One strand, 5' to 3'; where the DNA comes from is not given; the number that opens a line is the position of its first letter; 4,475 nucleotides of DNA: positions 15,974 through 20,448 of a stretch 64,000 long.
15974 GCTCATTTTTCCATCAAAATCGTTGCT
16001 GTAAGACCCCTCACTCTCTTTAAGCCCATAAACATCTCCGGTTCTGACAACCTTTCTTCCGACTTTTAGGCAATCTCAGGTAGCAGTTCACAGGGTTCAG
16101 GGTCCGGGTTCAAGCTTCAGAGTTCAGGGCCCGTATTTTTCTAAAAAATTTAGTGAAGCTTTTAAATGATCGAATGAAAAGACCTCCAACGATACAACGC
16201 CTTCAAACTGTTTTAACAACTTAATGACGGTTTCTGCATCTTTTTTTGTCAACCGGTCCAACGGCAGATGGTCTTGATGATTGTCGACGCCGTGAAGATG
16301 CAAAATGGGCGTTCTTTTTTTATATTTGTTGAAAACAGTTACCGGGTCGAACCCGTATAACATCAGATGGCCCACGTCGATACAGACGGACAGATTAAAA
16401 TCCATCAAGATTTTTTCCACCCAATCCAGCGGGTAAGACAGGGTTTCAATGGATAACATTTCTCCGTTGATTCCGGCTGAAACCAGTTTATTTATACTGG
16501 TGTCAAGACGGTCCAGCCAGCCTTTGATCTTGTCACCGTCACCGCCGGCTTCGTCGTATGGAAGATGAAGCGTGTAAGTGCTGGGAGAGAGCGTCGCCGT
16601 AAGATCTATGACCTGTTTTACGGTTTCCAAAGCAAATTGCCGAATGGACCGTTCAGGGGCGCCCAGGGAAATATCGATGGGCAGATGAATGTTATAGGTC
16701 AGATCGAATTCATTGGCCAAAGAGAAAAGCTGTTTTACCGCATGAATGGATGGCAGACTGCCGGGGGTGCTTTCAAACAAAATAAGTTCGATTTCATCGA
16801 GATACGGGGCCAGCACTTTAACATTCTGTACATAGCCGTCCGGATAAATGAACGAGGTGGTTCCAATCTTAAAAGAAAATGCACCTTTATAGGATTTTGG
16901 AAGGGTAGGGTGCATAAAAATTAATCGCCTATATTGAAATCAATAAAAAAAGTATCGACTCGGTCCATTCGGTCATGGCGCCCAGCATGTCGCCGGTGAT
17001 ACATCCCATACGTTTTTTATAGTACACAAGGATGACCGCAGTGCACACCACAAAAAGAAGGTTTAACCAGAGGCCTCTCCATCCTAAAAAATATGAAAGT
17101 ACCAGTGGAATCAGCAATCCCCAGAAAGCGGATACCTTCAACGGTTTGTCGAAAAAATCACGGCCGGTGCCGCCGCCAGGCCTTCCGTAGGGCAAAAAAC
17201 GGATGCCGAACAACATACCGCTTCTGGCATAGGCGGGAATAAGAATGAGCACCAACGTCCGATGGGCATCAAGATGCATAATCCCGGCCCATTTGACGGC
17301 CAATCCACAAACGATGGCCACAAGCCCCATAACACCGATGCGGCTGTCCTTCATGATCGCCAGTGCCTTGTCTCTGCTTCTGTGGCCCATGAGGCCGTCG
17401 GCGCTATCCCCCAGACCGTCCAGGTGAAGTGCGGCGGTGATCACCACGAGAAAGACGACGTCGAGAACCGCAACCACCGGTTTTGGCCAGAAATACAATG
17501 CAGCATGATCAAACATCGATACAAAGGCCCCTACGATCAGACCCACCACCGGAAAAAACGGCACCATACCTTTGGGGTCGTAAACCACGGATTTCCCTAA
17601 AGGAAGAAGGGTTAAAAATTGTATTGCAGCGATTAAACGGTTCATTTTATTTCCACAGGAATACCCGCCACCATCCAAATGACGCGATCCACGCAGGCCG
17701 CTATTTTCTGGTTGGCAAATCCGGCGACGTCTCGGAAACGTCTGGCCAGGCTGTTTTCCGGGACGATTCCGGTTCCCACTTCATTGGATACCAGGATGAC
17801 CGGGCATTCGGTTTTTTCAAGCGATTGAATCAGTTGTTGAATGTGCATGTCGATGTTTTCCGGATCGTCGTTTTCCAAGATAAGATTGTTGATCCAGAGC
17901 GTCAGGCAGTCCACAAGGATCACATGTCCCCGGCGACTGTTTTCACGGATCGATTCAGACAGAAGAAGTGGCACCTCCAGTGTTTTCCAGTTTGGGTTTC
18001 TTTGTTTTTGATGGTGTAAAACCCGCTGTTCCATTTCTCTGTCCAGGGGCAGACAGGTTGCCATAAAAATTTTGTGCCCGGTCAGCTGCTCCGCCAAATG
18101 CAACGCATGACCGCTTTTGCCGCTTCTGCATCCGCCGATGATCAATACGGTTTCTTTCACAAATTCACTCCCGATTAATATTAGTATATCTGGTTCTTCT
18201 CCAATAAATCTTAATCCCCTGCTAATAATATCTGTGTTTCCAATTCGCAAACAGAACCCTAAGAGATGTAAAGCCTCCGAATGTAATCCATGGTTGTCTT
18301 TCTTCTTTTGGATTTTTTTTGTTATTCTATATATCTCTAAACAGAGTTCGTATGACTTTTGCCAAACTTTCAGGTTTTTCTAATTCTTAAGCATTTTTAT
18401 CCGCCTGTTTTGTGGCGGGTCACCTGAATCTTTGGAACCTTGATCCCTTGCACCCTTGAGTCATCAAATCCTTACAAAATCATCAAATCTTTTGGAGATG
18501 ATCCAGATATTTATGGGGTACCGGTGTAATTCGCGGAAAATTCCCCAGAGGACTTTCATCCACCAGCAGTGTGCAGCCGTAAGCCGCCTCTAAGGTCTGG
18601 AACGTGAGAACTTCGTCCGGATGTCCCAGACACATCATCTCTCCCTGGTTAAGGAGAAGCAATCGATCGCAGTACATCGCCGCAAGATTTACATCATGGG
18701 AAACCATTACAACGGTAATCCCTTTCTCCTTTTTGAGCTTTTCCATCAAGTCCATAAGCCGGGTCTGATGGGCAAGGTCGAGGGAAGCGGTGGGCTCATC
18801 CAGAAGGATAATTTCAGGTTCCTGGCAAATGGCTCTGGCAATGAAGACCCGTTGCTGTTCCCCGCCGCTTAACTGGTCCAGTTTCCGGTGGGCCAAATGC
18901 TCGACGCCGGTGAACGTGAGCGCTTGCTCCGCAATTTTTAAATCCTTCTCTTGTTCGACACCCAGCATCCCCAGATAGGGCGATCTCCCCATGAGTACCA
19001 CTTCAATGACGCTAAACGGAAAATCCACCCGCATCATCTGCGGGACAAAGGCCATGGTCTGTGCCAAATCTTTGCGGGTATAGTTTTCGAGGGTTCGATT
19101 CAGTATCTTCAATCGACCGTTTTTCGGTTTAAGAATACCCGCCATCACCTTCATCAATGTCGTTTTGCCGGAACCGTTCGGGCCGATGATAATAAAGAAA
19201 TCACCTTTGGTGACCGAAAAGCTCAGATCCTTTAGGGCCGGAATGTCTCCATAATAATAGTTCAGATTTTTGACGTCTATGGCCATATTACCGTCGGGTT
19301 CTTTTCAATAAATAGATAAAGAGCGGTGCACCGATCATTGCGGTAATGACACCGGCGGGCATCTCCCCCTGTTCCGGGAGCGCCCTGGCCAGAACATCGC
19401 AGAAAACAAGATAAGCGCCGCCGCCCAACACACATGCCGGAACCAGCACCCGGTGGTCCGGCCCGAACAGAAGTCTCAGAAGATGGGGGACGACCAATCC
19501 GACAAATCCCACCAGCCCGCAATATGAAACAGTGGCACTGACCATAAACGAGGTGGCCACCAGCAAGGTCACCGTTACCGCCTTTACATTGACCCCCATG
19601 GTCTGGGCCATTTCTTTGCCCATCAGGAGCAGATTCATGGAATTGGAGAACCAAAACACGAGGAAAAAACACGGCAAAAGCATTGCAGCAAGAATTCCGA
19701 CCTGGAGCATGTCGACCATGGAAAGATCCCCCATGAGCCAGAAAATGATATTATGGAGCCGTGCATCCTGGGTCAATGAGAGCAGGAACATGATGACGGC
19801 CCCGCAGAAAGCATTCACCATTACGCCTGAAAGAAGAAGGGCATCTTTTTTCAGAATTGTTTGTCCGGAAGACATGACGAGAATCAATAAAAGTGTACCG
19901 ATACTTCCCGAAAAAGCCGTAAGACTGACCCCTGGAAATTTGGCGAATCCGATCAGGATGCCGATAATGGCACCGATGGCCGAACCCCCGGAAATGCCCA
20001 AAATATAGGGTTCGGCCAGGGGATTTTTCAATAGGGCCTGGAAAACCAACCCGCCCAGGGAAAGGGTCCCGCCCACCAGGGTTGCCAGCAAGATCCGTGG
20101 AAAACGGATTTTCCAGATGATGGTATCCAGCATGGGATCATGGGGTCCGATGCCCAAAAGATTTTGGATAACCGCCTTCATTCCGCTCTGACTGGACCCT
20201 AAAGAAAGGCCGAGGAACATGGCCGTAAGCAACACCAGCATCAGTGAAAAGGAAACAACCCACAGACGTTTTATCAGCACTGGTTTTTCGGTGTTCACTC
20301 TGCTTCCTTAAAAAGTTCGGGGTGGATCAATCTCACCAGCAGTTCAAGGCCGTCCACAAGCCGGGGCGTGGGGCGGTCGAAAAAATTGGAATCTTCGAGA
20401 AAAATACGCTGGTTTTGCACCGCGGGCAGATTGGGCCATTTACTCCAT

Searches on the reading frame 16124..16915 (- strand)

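Call 15: search_protein_families(library=pfam, proteins=[window:16124-16915:-])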
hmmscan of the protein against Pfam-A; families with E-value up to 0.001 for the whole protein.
window:16124-16915:- (263 aa): 1 family
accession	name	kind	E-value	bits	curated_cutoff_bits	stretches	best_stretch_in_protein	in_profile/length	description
PF01261.30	AP_endonuc_2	-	5.9e-15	56.1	31.1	1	58-260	28-248/249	Xylose isomerase-like TIM barrel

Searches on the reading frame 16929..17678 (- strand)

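Call 15: search_protein_families(library=pfam, proteins=[window:16929-17678:-])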
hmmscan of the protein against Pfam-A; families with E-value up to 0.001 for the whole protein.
window:16929-17678:- (249 aa): 1 family
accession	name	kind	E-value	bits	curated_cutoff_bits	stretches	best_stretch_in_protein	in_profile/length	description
PF02654.20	CobS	-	5.3e-48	164.4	23.2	1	18-244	1-206/207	Cobalamin-5-phosphate synthase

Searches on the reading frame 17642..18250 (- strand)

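Call 15: search_protein_families(library=pfam, proteins=[window:17642-18250:-])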
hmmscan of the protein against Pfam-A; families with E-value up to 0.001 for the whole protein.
window:17642-18250:- (202 aa): 1 family
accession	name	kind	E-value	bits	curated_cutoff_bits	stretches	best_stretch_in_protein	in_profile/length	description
PF02283.22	CobU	-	5.1e-59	199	27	1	35-201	1-168/168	Cobinamide kinase / cobinamide phosphate guanyltransferase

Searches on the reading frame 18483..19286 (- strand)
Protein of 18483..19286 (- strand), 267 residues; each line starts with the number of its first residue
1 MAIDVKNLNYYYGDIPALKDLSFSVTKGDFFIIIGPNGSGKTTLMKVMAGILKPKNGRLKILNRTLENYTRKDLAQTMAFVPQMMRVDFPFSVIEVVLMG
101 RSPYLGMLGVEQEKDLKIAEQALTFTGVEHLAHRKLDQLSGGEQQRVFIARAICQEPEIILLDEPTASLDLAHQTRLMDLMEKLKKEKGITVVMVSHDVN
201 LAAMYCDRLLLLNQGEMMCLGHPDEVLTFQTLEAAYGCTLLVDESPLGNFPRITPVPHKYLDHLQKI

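Call 15: search_protein_families(library=pfam, proteins=[window:18483-19286:-])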
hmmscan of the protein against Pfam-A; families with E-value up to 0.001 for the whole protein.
window:18483-19286:- (267 aa): 9 families
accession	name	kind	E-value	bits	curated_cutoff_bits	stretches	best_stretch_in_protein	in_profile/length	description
PF00005.33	ABC_tran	-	3.9e-33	115.4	25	1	18-167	1-137/137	ABC transporter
PF13304.12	AAA_21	-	1.4e-14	55.3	27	2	122-201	221-302/304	AAA domain, putative AbiEii toxin, Type IV TA system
PF02463.25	SMC_N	-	7.3e-09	35.8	40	1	29-200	25-202/220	RecF/RecN/SMC N terminal domain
PF13175.12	AAA_15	-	7.7e-06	26.2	32.1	1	30-69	25-68/374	AAA ATPase domain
PF13476.12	AAA_23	-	2.5e-05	25.5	27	1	5-59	4-50/201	AAA domain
PF13555.12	AAA_29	-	0.00014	22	27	1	25-56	19-50/61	P-loop containing region of AAA domain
PF00004.35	AAA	-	0.00017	22.5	21.2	0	32-57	2-27/131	ATPase family associated with various cellular activities (AAA)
PF13604.12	AAA_30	-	0.00079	19.6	27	0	27-61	16-51/191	AAA domain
PF07728.20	AAA_5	-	0.00094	19.6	22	0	31-77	2-45/139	AAA domain (dynein-related subfamily)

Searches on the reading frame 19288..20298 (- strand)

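Call 15: search_protein_families(library=pfam, proteins=[window:19288-20298:-])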
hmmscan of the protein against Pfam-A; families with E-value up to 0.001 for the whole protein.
window:19288-20298:- (336 aa): 2 families
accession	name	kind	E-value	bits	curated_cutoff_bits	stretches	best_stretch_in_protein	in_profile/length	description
PF01032.23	FecCD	-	1.4e-85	287.6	26.5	1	23-333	2-311/311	FecCD transport family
PF00950.22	ABC-3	-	8.1e-07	29.2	20.1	1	103-294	35-222/258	ABC 3 transport family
